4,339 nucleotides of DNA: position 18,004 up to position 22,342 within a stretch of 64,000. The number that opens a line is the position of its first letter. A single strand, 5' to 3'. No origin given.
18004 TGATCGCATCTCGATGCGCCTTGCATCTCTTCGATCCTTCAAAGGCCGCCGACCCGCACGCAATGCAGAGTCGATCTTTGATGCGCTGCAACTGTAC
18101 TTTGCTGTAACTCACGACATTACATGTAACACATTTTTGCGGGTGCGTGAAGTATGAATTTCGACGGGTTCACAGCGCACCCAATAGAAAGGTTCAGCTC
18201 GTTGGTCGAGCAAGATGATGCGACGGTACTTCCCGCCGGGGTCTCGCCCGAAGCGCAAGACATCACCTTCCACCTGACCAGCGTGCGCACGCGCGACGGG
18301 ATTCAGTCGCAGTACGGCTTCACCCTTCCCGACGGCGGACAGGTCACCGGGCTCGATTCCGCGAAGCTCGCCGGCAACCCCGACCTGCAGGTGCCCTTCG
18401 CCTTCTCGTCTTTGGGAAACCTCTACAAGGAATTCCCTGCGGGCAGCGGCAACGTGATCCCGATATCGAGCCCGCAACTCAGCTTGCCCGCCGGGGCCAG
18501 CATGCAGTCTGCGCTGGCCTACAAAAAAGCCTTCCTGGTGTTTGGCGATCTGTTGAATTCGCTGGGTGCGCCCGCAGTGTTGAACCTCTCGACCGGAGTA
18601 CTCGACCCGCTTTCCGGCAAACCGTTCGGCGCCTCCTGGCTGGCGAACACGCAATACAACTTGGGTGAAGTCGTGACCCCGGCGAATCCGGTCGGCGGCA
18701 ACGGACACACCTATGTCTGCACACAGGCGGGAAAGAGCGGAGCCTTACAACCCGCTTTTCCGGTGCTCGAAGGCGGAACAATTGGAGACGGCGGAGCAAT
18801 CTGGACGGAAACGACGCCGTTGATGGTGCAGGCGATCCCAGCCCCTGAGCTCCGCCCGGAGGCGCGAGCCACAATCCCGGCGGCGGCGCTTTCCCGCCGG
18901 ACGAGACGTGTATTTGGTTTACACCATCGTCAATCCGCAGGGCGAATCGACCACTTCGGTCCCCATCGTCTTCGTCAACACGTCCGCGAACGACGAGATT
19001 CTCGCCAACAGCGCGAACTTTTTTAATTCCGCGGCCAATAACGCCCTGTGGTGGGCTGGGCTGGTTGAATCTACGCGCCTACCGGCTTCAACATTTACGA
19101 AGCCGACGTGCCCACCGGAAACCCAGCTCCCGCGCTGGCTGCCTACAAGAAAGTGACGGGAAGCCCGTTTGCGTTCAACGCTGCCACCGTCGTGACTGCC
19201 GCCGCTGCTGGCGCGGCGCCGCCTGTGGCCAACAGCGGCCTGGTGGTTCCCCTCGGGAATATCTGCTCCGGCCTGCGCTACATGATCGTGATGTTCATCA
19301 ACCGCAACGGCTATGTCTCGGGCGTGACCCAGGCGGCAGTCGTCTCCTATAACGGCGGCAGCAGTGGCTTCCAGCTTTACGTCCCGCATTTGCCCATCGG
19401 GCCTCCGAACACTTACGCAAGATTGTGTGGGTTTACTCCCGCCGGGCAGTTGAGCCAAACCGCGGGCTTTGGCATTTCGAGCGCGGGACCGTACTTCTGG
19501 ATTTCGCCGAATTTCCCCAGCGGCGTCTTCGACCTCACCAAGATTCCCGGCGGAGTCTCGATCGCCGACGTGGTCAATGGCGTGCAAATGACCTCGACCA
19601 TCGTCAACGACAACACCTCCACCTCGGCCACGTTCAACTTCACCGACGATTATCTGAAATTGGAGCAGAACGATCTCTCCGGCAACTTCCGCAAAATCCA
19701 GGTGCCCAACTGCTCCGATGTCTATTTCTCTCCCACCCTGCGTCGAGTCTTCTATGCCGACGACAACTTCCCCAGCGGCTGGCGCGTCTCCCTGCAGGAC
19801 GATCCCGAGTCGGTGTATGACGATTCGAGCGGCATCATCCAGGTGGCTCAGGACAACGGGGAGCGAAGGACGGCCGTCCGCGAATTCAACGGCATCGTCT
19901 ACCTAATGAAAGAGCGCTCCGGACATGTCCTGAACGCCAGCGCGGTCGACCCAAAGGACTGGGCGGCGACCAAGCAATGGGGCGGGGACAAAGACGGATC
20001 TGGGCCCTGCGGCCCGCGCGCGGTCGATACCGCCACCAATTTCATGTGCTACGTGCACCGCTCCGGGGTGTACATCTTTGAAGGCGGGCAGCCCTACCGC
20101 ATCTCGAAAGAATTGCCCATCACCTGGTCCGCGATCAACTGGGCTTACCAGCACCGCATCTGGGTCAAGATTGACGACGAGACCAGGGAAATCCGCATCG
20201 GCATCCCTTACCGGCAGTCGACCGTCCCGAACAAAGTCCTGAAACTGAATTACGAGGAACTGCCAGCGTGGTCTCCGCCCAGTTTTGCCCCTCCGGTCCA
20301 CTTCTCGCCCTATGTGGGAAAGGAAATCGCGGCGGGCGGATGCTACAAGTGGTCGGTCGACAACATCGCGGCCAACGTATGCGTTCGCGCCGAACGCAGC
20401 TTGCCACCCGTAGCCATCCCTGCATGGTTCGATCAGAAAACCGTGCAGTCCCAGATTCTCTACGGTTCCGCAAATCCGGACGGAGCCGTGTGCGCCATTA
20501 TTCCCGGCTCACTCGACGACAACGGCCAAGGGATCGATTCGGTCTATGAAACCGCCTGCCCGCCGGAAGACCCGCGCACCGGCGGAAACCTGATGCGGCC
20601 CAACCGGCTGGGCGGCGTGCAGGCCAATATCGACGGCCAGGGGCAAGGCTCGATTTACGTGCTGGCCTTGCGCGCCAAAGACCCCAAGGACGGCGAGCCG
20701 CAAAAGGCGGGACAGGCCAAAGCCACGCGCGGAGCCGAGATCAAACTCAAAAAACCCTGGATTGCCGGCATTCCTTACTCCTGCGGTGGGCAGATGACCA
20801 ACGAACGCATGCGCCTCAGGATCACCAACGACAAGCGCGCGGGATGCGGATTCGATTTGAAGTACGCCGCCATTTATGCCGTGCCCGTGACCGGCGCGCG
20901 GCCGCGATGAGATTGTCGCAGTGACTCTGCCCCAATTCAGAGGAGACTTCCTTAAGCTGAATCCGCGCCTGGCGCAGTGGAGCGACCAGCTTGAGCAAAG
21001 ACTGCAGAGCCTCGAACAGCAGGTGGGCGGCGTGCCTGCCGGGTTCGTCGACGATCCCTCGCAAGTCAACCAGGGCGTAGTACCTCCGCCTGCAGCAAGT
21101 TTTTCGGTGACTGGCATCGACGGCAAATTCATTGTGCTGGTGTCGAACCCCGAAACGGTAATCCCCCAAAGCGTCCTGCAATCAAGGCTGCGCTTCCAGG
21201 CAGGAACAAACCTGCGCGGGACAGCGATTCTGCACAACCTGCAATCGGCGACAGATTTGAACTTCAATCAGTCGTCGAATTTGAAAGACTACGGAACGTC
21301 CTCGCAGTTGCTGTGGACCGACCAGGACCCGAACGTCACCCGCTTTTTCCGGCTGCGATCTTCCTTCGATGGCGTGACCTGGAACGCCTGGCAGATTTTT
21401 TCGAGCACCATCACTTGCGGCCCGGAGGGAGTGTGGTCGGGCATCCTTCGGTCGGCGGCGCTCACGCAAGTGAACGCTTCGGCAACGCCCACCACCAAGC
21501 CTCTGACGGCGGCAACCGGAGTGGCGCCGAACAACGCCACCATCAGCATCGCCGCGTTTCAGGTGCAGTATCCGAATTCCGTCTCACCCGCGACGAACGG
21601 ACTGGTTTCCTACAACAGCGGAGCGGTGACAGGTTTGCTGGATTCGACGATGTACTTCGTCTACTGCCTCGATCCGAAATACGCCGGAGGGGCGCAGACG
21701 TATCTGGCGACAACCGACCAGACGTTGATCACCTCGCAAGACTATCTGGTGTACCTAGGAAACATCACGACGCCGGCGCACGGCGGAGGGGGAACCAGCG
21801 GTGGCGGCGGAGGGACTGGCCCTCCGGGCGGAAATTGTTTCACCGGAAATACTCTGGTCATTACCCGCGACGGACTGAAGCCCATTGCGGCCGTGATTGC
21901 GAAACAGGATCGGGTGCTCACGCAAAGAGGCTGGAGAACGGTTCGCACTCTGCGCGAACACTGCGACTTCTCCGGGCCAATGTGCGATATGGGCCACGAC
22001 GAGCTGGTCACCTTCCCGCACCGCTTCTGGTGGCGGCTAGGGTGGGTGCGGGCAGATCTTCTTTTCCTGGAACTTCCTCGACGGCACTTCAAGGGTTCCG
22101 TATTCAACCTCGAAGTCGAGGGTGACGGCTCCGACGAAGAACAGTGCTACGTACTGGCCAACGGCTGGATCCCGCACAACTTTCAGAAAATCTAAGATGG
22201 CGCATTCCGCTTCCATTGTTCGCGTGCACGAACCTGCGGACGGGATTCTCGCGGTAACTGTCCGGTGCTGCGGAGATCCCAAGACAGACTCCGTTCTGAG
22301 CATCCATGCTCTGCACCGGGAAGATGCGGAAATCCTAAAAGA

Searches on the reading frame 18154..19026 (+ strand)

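Call 10: search_protein_families(library=phrogs, max_evalue=0.001, proteins=[window:18154-19026:+])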
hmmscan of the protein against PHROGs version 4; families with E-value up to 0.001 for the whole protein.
window:18154-19026:+ (290 aa): 1 family
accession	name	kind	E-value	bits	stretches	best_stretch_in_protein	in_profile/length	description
phrog_20658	-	head and packaging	4.4e-09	37.3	1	160-220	79-138/211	head decoration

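Call 18: search_protein_families(library=pfam, max_evalue=0.01, proteins=[window:18154-19026:+])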
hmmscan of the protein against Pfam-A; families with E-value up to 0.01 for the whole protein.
window:18154-19026:+ (290 aa): 1 family
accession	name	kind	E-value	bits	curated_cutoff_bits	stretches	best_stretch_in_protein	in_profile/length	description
PF02839.19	CBM_5_12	-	0.0092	16.4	26.2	0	162-197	2-30/44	Carbohydrate-binding module family 5/12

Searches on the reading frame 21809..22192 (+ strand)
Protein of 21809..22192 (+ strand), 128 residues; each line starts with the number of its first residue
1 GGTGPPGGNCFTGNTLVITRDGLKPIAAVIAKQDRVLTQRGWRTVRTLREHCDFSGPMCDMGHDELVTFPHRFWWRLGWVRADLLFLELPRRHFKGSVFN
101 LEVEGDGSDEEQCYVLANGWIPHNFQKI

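Call 91: search_solved_structures(query=window:21809-22192:+, max_evalue=10, show_alignments=1)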
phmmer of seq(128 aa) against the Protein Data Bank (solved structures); distinct sequences matched with E-value up to 10: 0.
